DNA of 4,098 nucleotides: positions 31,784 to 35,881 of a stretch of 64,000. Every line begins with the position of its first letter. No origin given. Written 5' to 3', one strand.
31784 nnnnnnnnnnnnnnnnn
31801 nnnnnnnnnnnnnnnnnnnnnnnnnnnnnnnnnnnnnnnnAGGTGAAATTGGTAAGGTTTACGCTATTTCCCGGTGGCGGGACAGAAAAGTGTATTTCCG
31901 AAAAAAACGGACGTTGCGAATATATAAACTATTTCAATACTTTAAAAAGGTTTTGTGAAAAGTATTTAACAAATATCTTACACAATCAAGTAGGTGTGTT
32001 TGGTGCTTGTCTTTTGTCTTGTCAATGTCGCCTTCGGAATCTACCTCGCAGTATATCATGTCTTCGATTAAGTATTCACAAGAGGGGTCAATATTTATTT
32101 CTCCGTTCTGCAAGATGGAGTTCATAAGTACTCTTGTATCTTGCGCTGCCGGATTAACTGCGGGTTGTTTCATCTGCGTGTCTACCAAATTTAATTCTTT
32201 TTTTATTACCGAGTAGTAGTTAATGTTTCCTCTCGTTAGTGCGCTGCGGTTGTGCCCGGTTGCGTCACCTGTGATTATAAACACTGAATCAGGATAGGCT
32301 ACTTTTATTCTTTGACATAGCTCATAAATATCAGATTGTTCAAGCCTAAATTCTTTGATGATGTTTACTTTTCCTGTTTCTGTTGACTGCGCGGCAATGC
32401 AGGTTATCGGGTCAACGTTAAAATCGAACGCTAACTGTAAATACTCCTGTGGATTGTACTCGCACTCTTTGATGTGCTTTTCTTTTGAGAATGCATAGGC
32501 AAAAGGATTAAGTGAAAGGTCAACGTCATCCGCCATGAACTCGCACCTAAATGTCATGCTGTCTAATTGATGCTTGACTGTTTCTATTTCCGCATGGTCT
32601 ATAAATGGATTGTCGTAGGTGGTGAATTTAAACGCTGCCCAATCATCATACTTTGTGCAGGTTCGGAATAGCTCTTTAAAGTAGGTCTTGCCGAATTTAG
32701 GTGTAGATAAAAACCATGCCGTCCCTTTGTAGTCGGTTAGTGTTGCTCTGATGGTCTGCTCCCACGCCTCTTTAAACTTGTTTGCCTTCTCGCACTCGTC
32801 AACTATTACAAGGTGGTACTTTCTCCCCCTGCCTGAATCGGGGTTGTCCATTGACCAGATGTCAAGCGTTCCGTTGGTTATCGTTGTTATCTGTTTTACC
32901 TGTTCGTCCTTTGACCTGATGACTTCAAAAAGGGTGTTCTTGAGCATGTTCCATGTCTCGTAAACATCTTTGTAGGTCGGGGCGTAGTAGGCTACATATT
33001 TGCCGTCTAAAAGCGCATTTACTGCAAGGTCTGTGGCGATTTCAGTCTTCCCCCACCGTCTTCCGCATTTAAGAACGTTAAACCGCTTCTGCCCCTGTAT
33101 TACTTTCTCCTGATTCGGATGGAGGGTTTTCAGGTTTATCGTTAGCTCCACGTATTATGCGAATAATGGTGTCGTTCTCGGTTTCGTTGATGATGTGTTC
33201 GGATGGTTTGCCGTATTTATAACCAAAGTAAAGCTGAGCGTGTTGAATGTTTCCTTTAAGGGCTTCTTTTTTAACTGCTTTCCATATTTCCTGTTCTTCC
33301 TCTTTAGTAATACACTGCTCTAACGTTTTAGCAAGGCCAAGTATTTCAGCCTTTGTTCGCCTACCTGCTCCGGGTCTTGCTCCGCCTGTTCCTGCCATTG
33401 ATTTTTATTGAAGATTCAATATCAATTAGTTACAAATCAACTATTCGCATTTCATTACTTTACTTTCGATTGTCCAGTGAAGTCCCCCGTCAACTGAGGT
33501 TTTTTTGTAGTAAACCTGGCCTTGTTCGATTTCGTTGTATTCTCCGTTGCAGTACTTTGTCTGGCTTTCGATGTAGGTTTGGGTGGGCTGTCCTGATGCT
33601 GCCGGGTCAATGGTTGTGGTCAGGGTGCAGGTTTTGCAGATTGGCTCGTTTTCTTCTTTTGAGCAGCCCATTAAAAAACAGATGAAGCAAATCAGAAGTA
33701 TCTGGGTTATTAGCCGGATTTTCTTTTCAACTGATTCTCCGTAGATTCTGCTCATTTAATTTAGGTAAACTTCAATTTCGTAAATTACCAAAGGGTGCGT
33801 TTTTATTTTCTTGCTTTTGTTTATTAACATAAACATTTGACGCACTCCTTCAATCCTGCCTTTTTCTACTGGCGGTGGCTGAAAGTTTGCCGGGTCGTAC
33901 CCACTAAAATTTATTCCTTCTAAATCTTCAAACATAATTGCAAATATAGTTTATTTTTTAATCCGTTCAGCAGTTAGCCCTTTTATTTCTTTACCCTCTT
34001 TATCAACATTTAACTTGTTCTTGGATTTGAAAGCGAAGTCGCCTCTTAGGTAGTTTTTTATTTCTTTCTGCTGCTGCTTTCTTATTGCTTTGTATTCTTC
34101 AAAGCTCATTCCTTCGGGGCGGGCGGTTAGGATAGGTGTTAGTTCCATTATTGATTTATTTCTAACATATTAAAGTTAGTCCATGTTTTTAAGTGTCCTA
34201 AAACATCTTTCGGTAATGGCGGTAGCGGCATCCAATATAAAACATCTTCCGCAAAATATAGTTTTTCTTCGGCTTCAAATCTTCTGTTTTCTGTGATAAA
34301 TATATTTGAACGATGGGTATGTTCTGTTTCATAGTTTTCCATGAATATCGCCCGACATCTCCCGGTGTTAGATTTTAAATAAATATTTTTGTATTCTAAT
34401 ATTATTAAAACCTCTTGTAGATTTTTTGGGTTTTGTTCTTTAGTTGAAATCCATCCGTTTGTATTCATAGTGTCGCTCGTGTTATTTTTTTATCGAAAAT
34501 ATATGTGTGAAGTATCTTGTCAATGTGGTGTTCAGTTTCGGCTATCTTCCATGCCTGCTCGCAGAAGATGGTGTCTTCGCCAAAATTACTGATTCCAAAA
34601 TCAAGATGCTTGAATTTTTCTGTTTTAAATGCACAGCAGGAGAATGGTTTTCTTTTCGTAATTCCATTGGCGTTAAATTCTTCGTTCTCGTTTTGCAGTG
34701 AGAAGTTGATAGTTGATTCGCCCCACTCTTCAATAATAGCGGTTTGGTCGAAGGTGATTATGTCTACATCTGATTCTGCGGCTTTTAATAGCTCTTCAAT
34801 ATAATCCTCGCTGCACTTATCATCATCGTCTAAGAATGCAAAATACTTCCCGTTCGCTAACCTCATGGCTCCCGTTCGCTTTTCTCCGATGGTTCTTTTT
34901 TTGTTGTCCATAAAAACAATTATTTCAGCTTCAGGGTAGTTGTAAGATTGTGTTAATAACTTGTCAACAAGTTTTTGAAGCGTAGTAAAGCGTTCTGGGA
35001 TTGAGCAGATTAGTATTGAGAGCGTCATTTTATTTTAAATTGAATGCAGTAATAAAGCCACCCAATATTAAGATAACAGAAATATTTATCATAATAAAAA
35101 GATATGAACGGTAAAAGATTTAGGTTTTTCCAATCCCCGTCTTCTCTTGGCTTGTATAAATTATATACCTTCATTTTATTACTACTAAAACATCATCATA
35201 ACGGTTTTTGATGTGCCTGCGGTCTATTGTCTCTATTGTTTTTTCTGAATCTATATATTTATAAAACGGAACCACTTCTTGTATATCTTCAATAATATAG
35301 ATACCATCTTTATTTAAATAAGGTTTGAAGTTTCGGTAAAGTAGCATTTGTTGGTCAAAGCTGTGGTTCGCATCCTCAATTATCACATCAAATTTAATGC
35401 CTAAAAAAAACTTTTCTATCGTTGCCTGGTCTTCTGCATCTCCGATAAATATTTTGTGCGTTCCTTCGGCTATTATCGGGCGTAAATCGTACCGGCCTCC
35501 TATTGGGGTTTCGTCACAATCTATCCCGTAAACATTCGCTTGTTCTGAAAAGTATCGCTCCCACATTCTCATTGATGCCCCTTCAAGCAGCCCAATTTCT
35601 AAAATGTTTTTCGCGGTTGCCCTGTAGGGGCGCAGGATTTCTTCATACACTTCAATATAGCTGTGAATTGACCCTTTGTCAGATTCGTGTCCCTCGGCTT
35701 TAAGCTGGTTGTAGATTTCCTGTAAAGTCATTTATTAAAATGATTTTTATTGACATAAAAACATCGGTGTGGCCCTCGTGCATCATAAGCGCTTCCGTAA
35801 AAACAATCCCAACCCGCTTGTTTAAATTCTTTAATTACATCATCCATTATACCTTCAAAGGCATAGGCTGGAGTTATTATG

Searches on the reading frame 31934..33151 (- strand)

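Call 59: search_protein_families(library=pfam, proteins=[window:31934-33151:-], max_evalue=0.001)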
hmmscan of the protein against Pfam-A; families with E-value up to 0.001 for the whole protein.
window:31934-33151:- (405 aa): 1 family
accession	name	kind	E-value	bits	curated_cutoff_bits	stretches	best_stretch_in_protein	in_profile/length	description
PF03237.21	Terminase_6N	-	3.8e-09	37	22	1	30-194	5-185/215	Terminase large subunit, T4likevirus-type, N-terminal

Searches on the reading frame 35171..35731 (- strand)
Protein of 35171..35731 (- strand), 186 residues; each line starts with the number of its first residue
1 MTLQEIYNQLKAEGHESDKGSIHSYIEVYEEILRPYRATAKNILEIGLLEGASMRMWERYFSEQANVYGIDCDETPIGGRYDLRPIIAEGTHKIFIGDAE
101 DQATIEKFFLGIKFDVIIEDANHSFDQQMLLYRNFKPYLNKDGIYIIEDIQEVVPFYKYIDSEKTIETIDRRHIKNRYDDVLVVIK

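Call 59: search_protein_families(library=pfam, proteins=[window:35171-35731:-], max_evalue=0.001)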
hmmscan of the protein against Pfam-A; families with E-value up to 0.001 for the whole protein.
window:35171-35731:- (186 aa): 1 family
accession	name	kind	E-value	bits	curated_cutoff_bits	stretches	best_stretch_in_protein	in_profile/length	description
PF13578.12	Methyltransf_24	-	2.7e-07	31.8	26.3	1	44-150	1-105/105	Methyltransferase domain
